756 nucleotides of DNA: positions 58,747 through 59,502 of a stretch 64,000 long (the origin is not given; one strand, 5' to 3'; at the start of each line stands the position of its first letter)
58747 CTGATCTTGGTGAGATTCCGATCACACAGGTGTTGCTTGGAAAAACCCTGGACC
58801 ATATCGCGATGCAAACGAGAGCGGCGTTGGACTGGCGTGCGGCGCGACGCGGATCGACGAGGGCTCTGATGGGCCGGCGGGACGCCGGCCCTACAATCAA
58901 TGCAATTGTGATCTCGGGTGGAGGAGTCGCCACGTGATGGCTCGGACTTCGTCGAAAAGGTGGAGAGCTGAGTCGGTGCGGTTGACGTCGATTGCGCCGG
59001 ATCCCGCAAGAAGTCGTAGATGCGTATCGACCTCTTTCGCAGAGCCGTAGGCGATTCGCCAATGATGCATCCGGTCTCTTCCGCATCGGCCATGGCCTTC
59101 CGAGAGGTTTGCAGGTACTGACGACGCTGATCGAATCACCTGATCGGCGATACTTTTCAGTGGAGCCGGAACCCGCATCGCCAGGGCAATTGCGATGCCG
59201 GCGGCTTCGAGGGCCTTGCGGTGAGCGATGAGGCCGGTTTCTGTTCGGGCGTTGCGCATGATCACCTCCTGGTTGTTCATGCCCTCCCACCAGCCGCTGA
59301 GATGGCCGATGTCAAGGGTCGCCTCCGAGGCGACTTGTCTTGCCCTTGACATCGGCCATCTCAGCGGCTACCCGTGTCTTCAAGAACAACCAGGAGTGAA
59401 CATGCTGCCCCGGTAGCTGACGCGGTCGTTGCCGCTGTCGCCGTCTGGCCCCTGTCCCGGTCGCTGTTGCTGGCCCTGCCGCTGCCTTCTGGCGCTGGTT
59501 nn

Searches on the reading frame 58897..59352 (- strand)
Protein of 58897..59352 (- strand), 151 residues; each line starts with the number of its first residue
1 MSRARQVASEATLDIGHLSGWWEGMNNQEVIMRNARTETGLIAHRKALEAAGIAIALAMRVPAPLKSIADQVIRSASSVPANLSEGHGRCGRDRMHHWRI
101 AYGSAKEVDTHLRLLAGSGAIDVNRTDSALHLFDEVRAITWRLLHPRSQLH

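Call 9: search_protein_families(library=pfam, proteins=[window:58897-59352:-])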
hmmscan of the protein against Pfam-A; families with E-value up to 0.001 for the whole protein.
window:58897-59352:- (151 aa): 1 family
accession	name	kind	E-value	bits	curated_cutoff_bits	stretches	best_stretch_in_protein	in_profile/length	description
PF05635.17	23S_rRNA_IVP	-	3.3e-14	53.4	33.8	1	65-139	28-103/106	23S rRNA-intervening sequence protein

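Call 38: search_protein_families(library=ncbifam, proteins=[window:58900-59280:-], max_evalue=0.01)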
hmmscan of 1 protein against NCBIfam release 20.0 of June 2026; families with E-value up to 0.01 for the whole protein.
seq(127 aa): 3 families
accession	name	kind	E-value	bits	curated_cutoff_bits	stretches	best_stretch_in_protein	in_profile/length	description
TIGR02436.1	TIGR02436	subfamily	6.2e-15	55.4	24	1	40-119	23-104/109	four helix bundle protein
NF008911.0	PRK12275.1-2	subfamily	7.7e-13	49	137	1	41-119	32-111/118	hypothetical protein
NF008912.0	PRK12275.1-6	subfamily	6.8e-08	32.6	124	1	44-116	31-101/117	hypothetical protein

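Call 39: search_solved_structures(query=window:58900-59280:-, max_evalue=0.01)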
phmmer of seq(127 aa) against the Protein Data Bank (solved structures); distinct sequences matched with E-value up to 0.01: 1.
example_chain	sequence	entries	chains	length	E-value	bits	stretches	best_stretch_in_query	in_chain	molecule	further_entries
2gsc_A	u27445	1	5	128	0.0017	21.6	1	19-96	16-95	Putative uncharacterized protein XCC0516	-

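Call 40: find_homologous_proteins(query=window:58900-59280:-)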
Query seq(127 aa) (127 aa): 3954 proteins with E <= 0.001 among 4021 candidates; the best 120 are listed.
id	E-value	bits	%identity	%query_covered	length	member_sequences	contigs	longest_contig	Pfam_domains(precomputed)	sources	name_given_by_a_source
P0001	1.6e-65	236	89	97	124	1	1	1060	PF05635.18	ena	-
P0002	2.2e-65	236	89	97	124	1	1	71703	PF05635.18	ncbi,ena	-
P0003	6.9e-64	231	88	96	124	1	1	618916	PF05635.18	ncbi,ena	-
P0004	2.9e-62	226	85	98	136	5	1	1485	PF05635.18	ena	-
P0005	4.1e-62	225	86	97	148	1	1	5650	PF05635.18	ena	-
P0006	5.0e-62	225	85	97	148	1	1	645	PF05635.18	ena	-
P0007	2.0e-61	223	84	97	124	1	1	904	PF05635.18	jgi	-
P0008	2.3e-61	223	85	98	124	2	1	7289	PF05635.18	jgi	jgi:four helix bundle protein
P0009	2.7e-61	223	86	96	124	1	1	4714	PF05635.18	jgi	-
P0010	3.2e-61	222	84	98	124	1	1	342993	PF05635.18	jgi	-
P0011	3.9e-61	222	86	97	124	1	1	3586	PF05635.18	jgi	jgi:four helix bundle protein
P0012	4.8e-61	222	84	96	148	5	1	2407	PF05635.18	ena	-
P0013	5.3e-61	222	82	97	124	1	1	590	PF05635.18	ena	-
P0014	5.4e-61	222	83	97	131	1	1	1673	PF05635.18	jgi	-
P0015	5.6e-61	222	85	97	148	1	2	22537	PF05635.18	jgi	-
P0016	6.9e-61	221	83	97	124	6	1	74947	PF05635.18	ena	-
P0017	1.0e-60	221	81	97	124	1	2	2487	PF05635.18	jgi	jgi:four helix bundle protein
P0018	1.3e-60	221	84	97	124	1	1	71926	PF05635.18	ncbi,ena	-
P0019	1.6e-60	220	84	96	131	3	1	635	PF05635.18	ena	-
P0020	1.7e-60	220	82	98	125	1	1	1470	PF05635.18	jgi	jgi:four helix bundle protein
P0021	1.8e-60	220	83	97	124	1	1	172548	PF05635.18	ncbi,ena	-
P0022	1.9e-60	220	81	97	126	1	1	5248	PF05635.18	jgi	-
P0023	2.2e-60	220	83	98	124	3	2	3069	PF05635.18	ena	-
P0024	2.3e-60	220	83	97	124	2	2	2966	PF05635.18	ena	-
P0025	2.7e-60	219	83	97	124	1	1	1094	PF05635.18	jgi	-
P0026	2.8e-60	219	81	98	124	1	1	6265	PF05635.18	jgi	-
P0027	2.8e-60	219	82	97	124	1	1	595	PF05635.18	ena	-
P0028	3.4e-60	219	82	97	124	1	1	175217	PF05635.18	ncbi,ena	-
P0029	3.9e-60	219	82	97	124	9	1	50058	PF05635.18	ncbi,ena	-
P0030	4.1e-60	219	82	98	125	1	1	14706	PF05635.18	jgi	jgi:four helix bundle protein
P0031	4.7e-60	219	87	96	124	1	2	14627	PF05635.18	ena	-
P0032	5.2e-60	219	82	97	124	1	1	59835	PF05635.18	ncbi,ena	-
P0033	6.3e-60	218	83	97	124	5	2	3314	PF05635.18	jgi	jgi:four helix bundle protein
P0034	7.4e-60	218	82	97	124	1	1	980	PF05635.18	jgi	-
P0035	8.6e-60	218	82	98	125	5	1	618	PF05635.18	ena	-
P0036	9.5e-60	218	84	97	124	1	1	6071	PF05635.18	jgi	jgi:four helix bundle protein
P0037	9.5e-60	218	83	97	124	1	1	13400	PF05635.18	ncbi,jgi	jgi:four helix bundle protein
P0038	1.1e-59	218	84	96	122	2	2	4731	PF05635.18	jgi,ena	-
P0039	1.2e-59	217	83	96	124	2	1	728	PF05635.18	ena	-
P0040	1.2e-59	217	81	97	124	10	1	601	PF05635.18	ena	-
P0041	1.3e-59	217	81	97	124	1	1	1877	PF05635.18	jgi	-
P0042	1.4e-59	217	83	97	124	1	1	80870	PF05635.18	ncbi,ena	-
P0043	1.7e-59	217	83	96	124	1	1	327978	PF05635.18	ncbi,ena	-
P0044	1.7e-59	217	83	98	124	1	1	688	PF05635.18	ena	-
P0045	2.0e-59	217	83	97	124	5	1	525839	PF05635.18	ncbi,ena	-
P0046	2.1e-59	217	81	98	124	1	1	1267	PF05635.18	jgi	jgi:four helix bundle protein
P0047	2.2e-59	217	82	98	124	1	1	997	PF05635.18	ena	-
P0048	2.5e-59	216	81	97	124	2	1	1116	PF05635.18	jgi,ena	-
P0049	3.1e-59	216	81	96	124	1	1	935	PF05635.18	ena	-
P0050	3.2e-59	216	82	96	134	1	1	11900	PF05635.18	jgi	jgi:four helix bundle protein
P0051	3.2e-59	216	84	98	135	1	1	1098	PF05635.18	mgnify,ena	mgnify:CR=1 FL=1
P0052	3.9e-59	216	81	97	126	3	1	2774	PF05635.18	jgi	-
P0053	3.9e-59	216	81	98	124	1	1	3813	PF05635.18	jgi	-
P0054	3.9e-59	216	81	98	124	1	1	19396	PF05635.18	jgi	-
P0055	4.0e-59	216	81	98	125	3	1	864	PF05635.18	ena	-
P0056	4.3e-59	216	82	98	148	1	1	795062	PF05635.18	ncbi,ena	-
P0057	4.5e-59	216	83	96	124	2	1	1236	PF05635.18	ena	-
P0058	4.7e-59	215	82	98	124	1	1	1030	PF05635.18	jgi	jgi:four helix bundle protein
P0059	4.8e-59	215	82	96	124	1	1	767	PF05635.18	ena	-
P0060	4.9e-59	215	82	98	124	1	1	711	PF05635.18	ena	-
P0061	4.9e-59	215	83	98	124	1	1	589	PF05635.18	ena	-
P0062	5.1e-59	215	80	97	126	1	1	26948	PF05635.18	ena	-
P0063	5.6e-59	215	81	98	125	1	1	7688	PF05635.18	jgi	-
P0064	5.7e-59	215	84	96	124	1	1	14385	PF05635.18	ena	-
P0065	6.1e-59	215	81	97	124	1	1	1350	PF05635.18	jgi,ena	-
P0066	6.5e-59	215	81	98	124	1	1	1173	PF05635.18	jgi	-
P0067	7.2e-59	215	83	96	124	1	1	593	PF05635.18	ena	-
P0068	7.6e-59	215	80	98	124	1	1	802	PF05635.18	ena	-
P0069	8.1e-59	215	80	97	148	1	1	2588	PF05635.18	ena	-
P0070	8.5e-59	215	82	97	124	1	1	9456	PF05635.18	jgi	-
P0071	8.5e-59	215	81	97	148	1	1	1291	PF05635.18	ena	-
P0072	1.1e-58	214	81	97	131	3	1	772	PF05635.18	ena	-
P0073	1.1e-58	214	84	96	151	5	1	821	PF05635.18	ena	-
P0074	1.1e-58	214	82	97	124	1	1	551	PF05635.18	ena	-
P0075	1.3e-58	214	83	96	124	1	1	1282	PF05635.18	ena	-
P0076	1.3e-58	214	83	96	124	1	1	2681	PF05635.18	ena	-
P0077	1.5e-58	214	81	97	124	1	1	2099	PF05635.18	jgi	jgi:four helix bundle protein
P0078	1.5e-58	214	83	98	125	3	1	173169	PF05635.18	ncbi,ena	-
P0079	1.5e-58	214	83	96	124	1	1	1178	PF05635.18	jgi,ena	-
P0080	1.6e-58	214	82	98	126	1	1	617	PF05635.18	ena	-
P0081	1.7e-58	214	80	96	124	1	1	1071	PF05635.18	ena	-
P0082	2.1e-58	213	81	98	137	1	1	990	PF05635.18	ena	-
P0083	3.4e-58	213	83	96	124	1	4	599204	PF05635.18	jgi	-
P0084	4.0e-58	212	81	98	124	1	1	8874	PF05635.18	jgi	-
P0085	4.6e-58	212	82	98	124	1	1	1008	PF05635.18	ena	-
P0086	5.4e-58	212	81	97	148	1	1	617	PF05635.18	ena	-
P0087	5.5e-58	212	80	97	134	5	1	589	PF05635.18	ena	-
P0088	5.9e-58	212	80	97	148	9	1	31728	PF05635.18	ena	-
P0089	6.1e-58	212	79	98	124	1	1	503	PF05635.18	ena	-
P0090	7.1e-58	212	80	97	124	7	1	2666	PF05635.18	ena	-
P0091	7.2e-58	212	81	98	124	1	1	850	PF05635.18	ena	-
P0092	7.6e-58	212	80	97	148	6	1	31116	PF05635.18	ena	-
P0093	9.1e-58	211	80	98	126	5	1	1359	PF05635.18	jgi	-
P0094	9.1e-58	211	81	96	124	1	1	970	PF05635.18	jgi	jgi:four helix bundle protein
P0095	9.2e-58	211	80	97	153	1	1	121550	PF05635.18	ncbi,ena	-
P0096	9.5e-58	211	82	97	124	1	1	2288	PF05635.18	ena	-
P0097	9.7e-58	211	81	97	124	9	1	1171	PF05635.18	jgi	jgi:four helix bundle protein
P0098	1.0e-57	211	80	97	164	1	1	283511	PF05635.18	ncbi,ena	-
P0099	1.2e-57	211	80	98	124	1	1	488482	PF05635.18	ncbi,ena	-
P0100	1.4e-57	211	80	98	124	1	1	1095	PF05635.18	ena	-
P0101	1.4e-57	211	79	98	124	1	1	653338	PF05635.18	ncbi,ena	-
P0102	1.4e-57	211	81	97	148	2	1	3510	PF05635.18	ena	-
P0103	1.5e-57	211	80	96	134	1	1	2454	PF05635.18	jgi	jgi:four helix bundle protein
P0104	1.6e-57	210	79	98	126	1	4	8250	PF05635.18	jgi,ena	-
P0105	1.9e-57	210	80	97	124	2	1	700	PF05635.18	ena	-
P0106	2.0e-57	210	80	97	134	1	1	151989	PF05635.18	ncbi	-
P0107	2.1e-57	210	77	98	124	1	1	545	PF05635.18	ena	-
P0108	2.2e-57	210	79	97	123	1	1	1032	PF05635.18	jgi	jgi:four helix bundle protein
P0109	2.6e-57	210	80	96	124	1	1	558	PF05635.18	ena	-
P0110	2.9e-57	210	81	98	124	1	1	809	PF05635.18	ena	-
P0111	3.1e-57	210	81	97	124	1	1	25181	PF05635.18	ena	-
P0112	3.1e-57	210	80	98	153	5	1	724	PF05635.18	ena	-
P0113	3.3e-57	210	80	97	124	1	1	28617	PF05635.18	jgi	jgi:four helix bundle protein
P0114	3.3e-57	209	84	91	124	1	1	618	PF05635.18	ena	-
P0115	4.7e-57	209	82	97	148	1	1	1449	PF05635.18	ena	-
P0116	4.9e-57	209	80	97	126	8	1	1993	PF05635.18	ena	-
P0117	5.0e-57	209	80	98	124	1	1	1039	PF05635.18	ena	-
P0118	5.4e-57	209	80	97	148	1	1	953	PF05635.18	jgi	jgi:four helix bundle protein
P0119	6.3e-57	209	80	96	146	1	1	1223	PF05635.18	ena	-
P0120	6.4e-57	209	80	98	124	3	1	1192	PF05635.18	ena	-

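Call 41: find_encoding_contigs(protein=P0010, flank=4000, max_places=2)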
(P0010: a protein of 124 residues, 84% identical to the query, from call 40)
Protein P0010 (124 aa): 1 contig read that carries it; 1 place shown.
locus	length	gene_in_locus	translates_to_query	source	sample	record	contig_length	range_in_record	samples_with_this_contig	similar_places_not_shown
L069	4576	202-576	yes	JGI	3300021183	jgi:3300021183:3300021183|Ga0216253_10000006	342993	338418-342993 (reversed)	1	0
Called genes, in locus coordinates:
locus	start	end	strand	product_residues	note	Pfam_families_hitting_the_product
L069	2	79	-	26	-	?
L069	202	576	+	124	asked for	PF05635:23S_rRNA_IVP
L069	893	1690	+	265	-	PF00440:TetR_N, PF17932:TetR_C_24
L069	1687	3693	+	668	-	PF02730:AFOR_N, PF01314:AFOR_C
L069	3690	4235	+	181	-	-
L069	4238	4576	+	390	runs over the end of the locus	PF25160:LdpA_Fe-S-bd (faint), PF12838:Fer4_7 (weak), PF13183:Fer4_8, PF13187:Fer4_9, PF13237:Fer4_10 (weak), PF13534:Fer4_17 (weak), PF02754:CCG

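Call 42: find_encoding_contigs(protein=P0083, flank=4000, max_places=4)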
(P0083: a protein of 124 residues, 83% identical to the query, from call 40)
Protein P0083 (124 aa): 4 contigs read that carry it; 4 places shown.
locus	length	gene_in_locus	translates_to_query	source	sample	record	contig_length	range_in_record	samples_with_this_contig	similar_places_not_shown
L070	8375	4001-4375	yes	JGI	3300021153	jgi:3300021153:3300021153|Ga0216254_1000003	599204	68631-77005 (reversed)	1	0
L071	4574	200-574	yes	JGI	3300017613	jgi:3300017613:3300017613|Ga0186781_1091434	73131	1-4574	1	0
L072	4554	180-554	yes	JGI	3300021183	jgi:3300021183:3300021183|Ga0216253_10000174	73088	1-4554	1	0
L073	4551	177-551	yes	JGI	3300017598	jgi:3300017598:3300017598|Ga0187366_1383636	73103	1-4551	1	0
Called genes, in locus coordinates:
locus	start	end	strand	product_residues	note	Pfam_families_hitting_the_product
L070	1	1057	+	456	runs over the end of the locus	PF01212:Beta_elim_lyase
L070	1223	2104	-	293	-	PF00165:HTH_AraC (weak), PF12833:HTH_18, PF01035:DNA_binding_1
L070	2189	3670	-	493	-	PF03448:MgtE_N, PF00571:CBS, PF01769:MgtE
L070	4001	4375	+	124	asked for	PF05635:23S_rRNA_IVP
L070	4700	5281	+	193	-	PF12917:YfbR-like, PF13023:HD_3, PF01966:HD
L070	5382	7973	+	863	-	PF01624:MutS_I, PF05188:MutS_II, PF05192:MutS_III, PF05190:MutS_IV, PF00488:MutS_V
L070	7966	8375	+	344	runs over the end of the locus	PF00933:Glyco_hydro_3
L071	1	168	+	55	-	?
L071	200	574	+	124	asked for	PF05635:23S_rRNA_IVP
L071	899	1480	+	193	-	PF12917:YfbR-like, PF13023:HD_3, PF01966:HD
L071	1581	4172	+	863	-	PF01624:MutS_I, PF05188:MutS_II, PF05192:MutS_III, PF05190:MutS_IV, PF00488:MutS_V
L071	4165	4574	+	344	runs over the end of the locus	PF00933:Glyco_hydro_3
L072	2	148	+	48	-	?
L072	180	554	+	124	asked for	PF05635:23S_rRNA_IVP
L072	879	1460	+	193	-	PF12917:YfbR-like, PF13023:HD_3, PF01966:HD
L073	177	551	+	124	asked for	PF05635:23S_rRNA_IVP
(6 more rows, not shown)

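Call 43: find_encoding_contigs(protein=P0045, flank=4000, max_places=2)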
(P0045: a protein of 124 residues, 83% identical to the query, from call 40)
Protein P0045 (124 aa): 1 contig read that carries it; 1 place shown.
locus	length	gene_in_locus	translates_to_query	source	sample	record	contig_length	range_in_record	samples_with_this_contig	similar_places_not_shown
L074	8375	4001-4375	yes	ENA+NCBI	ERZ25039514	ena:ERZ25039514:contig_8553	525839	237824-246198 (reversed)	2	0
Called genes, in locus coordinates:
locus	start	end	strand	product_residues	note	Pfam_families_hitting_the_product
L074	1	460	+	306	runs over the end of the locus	PF00710:Asparaginase, PF17763:Asparaginase_C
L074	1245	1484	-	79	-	-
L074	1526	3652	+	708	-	PF01590:GAF, PF13185:GAF_2, PF01966:HD (weak), PF13487:HD_5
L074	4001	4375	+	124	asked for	PF05635:23S_rRNA_IVP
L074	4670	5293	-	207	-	-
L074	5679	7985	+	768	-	PF00884:Sulfatase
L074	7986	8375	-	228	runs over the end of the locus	PF03006:HlyIII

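Call 67: find_encoding_contigs(protein=P0003, flank=2500, max_places=1)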
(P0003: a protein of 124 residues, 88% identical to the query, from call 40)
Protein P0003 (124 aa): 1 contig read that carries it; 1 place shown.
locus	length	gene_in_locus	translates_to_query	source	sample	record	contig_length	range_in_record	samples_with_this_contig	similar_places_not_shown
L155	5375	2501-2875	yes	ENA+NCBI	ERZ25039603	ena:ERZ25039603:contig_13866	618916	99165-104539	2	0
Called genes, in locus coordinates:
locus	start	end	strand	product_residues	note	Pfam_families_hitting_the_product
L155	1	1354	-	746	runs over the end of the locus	PF07715:Plug, PF00593:TonB_dep_Rec_b-barrel (weak)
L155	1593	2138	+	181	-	PF19780:DUF6265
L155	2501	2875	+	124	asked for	PF05635:23S_rRNA_IVP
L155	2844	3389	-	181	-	-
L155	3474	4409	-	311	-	PF03279:Lip_A_acyltrans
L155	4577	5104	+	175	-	-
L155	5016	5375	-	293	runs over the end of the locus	-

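Call 68: find_encoding_contigs(protein=P0099, flank=2500, max_places=1)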
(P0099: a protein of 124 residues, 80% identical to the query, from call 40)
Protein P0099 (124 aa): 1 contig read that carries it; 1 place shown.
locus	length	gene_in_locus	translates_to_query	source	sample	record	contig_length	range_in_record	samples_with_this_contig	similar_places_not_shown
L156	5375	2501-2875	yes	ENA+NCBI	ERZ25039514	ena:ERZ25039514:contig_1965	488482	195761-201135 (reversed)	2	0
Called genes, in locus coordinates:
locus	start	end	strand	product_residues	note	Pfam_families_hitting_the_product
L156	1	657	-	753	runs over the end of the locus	PF00989:PAS, PF13188:PAS_8 (weak), PF08448:PAS_4, PF00512:HisKA (weak), PF02518:HATPase_c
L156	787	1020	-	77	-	-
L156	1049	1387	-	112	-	-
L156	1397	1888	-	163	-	-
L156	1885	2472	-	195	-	-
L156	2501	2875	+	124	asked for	PF05635:23S_rRNA_IVP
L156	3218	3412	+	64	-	-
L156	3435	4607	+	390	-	PF10996:Beta-Casp, PF07521:RMMBL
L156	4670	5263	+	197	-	-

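Call 69: find_encoding_contigs(protein=P0043, flank=2500, max_places=1)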
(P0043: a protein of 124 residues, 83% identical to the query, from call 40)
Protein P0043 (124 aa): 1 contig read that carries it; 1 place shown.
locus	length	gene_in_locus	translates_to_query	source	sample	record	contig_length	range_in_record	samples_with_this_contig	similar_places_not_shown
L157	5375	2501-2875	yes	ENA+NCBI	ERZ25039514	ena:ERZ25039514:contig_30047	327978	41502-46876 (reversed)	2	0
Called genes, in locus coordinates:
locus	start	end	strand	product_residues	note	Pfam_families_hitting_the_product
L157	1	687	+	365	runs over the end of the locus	-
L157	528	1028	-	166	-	PF14697:Fer4_21 (faint), PF25160:LdpA_Fe-S-bd (faint), PF12837:Fer4_6 (faint), PF13237:Fer4_10 (weak), PF00037:Fer4 (weak), PF12838:Fer4_7, PF13187:Fer4_9 (weak)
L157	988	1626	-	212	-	-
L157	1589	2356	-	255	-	-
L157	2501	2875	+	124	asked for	PF05635:23S_rRNA_IVP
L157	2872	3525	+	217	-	-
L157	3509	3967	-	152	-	PF00873:ACR_tran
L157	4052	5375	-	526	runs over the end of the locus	PF00873:ACR_tran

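Call 70: find_encoding_contigs(protein=P0106, flank=2500, max_places=1)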
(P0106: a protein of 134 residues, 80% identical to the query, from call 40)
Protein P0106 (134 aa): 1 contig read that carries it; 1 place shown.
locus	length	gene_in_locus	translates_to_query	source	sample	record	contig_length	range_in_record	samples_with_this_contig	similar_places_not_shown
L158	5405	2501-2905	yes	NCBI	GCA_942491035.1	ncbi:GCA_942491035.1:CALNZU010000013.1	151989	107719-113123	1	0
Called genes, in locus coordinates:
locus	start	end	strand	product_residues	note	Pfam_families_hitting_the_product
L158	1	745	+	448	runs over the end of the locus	PF01731:Arylesterase (faint), PF10282:Lactonase, PF08450:SGL (faint), PF15702:HPS6 (faint), PF10282:Lactonase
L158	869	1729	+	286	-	-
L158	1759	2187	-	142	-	-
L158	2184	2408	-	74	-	-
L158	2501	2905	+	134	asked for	PF05635:23S_rRNA_IVP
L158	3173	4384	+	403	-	PF22025:ThiI_fer, PF02926:THUMP, PF02568:ThiI, PF06508:QueC (faint)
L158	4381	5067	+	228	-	PF12797:Fer4_2 (faint), PF13237:Fer4_10 (faint), PF00037:Fer4 (faint), PF12798:Fer4_3 (faint), PF12837:Fer4_6 (faint), PF12838:Fer4_7 (weak), PF13187:Fer4_9 (weak), PF13484:Fer4_16 (faint), +1 more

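Call 84: search_protein_representatives(protein=window:58900-59280:-)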
Query: 127 residues. Proteins with E-value up to 0.001 (for the whole library): 1536; up to 1e-10: 294; up to 1e-30: 26. The best 150 are listed.
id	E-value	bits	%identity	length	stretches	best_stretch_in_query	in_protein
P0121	2.7e-49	182.3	95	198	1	8-100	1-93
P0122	1.8e-47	176.4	69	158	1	1-123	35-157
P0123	2.7e-43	163.0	68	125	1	2-121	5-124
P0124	2.9e-41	156.4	71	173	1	1-112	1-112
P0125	1.1e-40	154.5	64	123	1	1-123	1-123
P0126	3.6e-39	149.7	66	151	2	47-116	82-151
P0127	8.1e-39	148.5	80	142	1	1-92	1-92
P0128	1.3e-37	144.6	71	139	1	6-115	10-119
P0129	1.4e-37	144.6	72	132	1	13-109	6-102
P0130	1.6e-36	141.1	80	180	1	42-123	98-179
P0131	3.9e-36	139.9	68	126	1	22-120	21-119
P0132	2.1e-35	137.5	65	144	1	1-109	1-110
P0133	7.0e-35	135.8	76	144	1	16-105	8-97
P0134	8.0e-35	135.6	62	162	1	19-122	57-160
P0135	8.6e-35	135.5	68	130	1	27-123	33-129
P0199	5.1e-21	91.1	41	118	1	11-120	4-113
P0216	1.2e-19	86.6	42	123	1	11-122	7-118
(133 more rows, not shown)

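Call 85: find_homologous_proteins(query=P0199)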
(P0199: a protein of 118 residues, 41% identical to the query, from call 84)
Query P0199 (118 aa): 1 proteins with E <= 0.001 among 6 candidates.
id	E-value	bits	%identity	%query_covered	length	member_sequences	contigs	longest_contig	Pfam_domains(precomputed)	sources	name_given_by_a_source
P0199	7.5e-71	253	100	100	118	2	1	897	PF05635.18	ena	-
